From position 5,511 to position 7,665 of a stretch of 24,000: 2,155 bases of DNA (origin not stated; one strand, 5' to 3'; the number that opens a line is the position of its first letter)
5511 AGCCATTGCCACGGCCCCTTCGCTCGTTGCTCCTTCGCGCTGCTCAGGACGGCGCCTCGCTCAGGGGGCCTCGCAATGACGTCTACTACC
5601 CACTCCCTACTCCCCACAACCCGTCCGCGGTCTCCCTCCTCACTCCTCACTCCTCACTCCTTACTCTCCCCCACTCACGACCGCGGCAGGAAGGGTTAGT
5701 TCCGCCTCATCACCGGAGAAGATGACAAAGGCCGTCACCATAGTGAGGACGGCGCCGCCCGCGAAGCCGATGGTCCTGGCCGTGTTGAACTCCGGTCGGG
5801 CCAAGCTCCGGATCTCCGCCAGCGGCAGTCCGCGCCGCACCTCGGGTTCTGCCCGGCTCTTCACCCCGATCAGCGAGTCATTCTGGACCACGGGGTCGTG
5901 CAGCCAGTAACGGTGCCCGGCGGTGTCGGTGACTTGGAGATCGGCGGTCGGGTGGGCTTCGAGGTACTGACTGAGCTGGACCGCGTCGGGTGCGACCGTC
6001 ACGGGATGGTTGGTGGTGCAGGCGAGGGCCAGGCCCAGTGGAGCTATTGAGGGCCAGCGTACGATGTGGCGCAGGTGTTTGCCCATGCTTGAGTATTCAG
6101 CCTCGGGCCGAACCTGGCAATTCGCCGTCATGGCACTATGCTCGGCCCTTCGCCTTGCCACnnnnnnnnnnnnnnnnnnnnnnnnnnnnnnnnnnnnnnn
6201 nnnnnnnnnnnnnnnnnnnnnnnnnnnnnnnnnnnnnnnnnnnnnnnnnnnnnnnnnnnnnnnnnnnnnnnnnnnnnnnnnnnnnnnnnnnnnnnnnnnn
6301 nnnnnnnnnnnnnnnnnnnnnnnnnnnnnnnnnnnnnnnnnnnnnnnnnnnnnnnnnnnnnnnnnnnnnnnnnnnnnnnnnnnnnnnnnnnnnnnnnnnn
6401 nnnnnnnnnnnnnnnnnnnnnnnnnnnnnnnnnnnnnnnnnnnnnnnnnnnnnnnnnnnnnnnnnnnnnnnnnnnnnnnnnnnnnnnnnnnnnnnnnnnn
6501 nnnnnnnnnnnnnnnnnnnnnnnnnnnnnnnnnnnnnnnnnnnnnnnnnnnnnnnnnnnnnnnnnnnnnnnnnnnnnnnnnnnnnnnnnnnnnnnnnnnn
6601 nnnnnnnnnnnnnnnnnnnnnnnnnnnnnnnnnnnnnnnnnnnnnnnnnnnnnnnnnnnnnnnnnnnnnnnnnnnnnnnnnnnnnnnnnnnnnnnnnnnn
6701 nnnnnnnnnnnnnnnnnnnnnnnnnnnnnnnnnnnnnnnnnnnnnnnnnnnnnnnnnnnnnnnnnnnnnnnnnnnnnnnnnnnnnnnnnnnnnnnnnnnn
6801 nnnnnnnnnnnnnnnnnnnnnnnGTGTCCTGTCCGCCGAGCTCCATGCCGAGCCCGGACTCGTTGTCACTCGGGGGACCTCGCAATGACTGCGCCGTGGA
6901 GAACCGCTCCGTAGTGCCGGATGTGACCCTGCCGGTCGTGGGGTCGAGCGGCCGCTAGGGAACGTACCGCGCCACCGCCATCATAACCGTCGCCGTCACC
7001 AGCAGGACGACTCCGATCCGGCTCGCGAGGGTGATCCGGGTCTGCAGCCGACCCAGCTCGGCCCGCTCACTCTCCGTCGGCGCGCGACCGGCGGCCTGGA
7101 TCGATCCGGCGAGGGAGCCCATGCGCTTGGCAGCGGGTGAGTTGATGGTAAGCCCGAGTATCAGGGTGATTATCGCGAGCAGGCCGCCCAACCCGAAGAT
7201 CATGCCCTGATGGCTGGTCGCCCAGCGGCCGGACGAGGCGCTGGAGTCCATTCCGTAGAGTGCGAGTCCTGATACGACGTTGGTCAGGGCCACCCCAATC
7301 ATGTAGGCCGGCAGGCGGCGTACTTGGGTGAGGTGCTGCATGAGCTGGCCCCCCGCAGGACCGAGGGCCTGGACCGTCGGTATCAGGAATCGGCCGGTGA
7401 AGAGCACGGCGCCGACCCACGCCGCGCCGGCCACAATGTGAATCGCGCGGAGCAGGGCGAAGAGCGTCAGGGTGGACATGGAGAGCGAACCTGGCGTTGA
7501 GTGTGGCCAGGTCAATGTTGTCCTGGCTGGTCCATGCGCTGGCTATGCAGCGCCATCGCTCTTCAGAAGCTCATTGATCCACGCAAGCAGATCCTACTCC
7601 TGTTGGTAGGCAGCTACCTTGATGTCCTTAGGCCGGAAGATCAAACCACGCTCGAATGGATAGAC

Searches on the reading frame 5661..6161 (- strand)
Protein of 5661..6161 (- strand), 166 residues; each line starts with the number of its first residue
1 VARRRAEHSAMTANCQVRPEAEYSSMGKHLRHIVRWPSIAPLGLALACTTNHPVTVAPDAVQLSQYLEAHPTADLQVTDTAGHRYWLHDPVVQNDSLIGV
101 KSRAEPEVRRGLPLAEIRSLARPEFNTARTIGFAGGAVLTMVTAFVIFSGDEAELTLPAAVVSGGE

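Call 9: search_protein_families(library=pfam, proteins=[window:5661-6161:-], max_evalue=10)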
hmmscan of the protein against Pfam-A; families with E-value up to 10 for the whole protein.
window:5661-6161:- (166 aa): 1 family
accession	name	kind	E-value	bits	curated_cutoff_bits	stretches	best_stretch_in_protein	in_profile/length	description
PF07533.21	BRK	-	0.058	13.5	23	1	57-72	23-38/44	BRK domain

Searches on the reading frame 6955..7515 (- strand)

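Call 9: search_protein_families(library=pfam, proteins=[window:6955-7515:-], max_evalue=10)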
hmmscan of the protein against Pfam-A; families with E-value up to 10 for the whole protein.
window:6955-7515:- (186 aa): 3 families
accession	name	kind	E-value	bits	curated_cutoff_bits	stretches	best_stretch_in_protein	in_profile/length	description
PF03653.18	UPF0093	-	0.0072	17.1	34.2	1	17-107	3-95/146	Uncharacterised protein family (UPF0093)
PF08592.16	Anthrone_oxy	-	0.058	14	27.3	2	26-64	40-81/106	Anthrone oxygenase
PF07584.16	BatA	-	0.16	12.9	25.9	1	109-174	10-71/77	Aerotolerance regulator N-terminal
